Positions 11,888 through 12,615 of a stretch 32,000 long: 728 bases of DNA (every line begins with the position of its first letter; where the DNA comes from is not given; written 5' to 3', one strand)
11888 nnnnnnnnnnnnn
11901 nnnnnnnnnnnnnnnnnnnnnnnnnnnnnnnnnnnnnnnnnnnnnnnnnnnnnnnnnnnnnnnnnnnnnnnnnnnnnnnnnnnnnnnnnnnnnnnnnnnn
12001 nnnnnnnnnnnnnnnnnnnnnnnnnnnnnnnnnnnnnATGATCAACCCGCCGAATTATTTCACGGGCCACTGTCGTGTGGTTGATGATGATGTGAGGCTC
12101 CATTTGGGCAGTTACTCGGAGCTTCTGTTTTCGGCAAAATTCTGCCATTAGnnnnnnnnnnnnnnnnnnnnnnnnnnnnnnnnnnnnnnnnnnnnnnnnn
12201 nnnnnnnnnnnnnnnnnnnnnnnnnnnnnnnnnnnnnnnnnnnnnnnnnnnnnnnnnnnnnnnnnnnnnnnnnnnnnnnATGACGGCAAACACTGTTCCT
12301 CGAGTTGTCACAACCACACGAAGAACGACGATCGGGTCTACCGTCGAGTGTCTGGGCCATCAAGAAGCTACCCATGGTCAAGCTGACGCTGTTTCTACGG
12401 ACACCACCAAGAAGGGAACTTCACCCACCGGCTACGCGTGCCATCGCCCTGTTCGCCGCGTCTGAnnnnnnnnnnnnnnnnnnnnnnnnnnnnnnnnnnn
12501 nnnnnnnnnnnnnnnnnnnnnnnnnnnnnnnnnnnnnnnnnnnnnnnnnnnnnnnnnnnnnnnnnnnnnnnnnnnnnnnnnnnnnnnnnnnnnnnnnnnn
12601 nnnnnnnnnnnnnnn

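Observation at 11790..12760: Near gene-free, G+C-richer ~0.95-kb island that looks like a dedicated plus-strand transcription unit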

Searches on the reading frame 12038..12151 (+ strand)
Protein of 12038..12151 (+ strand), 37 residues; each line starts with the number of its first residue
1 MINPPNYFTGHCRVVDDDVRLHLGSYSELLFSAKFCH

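Call 8: search_protein_families(library=pfam, proteins=[window:12038-12151:+], max_evalue=0.01)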
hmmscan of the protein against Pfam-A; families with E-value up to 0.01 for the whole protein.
window:12038-12151:+ (37 aa): 0 families

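Call 59: search_protein_families(library=padloc, max_evalue=0.1, proteins=[window:12038-12148:+])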
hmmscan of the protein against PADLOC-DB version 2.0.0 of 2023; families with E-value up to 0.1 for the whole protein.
window:12038-12148:+ (37 aa): 0 families

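Call 67: search_protein_families(library=ncbifam, max_evalue=1, proteins=[window:12038-12148:+])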
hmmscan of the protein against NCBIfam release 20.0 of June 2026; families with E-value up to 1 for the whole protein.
window:12038-12148:+ (37 aa): 0 families

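Call 68: search_protein_families(library=phrogs, max_evalue=1, proteins=[window:12038-12148:+])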
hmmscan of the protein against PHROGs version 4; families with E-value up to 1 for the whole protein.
window:12038-12148:+ (37 aa): 0 families

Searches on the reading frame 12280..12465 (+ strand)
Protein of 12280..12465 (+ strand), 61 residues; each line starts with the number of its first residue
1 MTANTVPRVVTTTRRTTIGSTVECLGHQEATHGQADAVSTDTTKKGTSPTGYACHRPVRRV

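Call 8: search_protein_families(library=pfam, proteins=[window:12280-12465:+], max_evalue=0.01)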
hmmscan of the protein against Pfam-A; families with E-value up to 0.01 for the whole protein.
window:12280-12465:+ (61 aa): 0 families

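Call 17: find_encoding_contigs(protein=window:12280-12462:+, flank=10000, max_places=10)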
Protein seq(61 aa) (61 aa): 1 contig read that carries it; 1 place shown.
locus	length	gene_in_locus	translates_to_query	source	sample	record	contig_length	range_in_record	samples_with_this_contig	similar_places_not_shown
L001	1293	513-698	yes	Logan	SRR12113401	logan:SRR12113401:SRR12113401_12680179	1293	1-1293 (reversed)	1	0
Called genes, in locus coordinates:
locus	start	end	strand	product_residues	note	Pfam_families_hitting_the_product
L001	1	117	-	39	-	?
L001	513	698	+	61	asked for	-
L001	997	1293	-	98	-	?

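Call 33: find_homologous_proteins(query=window:12280-12462:+, max_evalue=10)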
Query seq(61 aa) (61 aa): 1 proteins with E <= 10 among 1 candidates.
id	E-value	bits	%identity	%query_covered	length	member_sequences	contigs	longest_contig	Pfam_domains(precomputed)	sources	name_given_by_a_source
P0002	4.9e-32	125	100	100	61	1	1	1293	-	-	-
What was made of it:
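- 12265..12465 (+): AAGGAGGU Shine-Dalgarno box (12265-12272), a 7-nt spacer (8 nt counted from GGAGG), and a 61-codon ORF (12280-12465). The product is Thr/Arg-rich and of low complexity. The only database match is the identical sequence on one Logan contig (calls 17, 33).
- On Dual-function RNA / small-ORF mRNA: The 61-aa peptide has no homolog in 5.8 billion protein clusters (call 33).
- Tried and rejected: The 61-aa ORF matched only itself (call 33).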

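Call 59: search_protein_families(library=padloc, max_evalue=0.1, proteins=[window:12280-12462:+])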
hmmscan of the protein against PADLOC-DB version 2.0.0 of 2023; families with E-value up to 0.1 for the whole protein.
window:12280-12462:+ (61 aa): 0 families

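Call 67: search_protein_families(library=ncbifam, max_evalue=1, proteins=[window:12280-12462:+])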
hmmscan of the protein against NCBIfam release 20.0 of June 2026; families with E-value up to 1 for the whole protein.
window:12280-12462:+ (61 aa): 0 families

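Call 68: search_protein_families(library=phrogs, max_evalue=1, proteins=[window:12280-12462:+])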
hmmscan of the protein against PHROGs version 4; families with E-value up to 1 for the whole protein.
window:12280-12462:+ (61 aa): 0 families
